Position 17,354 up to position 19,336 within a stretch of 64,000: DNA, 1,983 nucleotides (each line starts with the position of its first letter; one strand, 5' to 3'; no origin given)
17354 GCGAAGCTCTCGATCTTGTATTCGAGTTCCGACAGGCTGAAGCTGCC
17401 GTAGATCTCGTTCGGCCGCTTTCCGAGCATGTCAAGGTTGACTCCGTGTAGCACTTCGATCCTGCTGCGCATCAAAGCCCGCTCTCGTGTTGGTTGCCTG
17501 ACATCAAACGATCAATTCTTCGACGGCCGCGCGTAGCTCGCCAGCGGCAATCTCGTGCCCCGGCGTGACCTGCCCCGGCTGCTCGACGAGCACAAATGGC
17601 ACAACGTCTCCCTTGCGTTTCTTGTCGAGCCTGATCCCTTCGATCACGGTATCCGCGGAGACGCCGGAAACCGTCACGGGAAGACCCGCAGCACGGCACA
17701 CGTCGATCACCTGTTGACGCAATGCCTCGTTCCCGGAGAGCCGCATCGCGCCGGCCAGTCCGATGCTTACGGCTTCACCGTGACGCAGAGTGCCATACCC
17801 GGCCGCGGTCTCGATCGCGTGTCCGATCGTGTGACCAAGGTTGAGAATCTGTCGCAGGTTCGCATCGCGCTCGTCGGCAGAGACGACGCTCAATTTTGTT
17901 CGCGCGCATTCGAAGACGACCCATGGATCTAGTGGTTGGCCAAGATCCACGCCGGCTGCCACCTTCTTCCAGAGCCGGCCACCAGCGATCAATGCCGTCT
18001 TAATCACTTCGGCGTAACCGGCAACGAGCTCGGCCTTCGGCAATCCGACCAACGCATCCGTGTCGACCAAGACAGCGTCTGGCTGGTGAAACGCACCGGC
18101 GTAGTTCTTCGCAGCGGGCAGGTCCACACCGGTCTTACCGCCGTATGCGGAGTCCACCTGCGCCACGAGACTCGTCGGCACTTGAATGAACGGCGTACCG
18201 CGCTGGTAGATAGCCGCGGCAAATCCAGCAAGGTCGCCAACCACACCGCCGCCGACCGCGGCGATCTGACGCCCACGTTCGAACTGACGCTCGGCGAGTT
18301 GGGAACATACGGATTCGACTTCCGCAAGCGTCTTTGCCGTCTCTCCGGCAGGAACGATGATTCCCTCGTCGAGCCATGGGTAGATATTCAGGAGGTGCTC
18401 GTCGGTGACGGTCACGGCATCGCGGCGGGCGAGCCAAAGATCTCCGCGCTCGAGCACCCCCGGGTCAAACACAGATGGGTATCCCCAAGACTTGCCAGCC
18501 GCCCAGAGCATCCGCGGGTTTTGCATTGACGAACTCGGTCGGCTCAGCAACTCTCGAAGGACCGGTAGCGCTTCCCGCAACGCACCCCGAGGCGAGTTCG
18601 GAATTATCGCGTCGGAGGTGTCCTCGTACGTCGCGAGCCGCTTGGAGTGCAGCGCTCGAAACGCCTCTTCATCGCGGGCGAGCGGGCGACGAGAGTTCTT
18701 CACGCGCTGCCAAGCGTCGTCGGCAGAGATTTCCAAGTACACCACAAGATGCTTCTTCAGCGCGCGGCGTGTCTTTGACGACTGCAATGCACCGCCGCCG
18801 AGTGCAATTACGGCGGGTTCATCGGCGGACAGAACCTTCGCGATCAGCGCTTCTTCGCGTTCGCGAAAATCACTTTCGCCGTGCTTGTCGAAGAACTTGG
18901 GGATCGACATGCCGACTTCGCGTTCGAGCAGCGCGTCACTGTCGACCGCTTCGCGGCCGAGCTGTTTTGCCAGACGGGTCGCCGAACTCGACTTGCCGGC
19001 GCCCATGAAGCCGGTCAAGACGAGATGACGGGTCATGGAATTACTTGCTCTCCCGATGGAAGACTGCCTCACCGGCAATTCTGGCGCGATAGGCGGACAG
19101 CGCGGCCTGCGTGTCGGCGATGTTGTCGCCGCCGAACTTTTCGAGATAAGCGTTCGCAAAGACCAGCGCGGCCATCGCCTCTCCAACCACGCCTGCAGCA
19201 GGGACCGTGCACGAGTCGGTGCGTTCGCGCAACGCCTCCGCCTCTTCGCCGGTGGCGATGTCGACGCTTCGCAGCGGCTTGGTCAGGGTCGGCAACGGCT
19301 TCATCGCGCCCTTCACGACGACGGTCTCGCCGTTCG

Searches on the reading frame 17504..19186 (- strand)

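Call 69: search_protein_families(library=pfam, proteins=[window:17504-19186:-], max_evalue=0.001)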
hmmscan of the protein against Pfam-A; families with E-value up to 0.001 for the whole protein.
window:17504-19186:- (560 aa): 6 families
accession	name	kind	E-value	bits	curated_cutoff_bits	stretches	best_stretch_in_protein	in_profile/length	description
PF01761.26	DHQ_synthase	-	5.9e-42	142.4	24.2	1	276-387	2-113/115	3-dehydroquinate synthase N-terminal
PF01202.28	SKI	-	1.2e-35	123.5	22.1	1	61-199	1-144/159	Shikimate kinase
PF24621.2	DHQS_C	-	1.2e-33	116.6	27.6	1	390-523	1-143/144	3-dehydroquinate synthase C-terminal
PF13685.12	Fe-ADH_2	-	5.2e-06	27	28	1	283-377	56-143/149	Iron-containing alcohol dehydrogenase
PF13671.12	AAA_33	-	6.8e-06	26.9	27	1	56-172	3-123/143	AAA domain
PF13238.12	AAA_18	-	0.00017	22.5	29.4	1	56-174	2-120/128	AAA domain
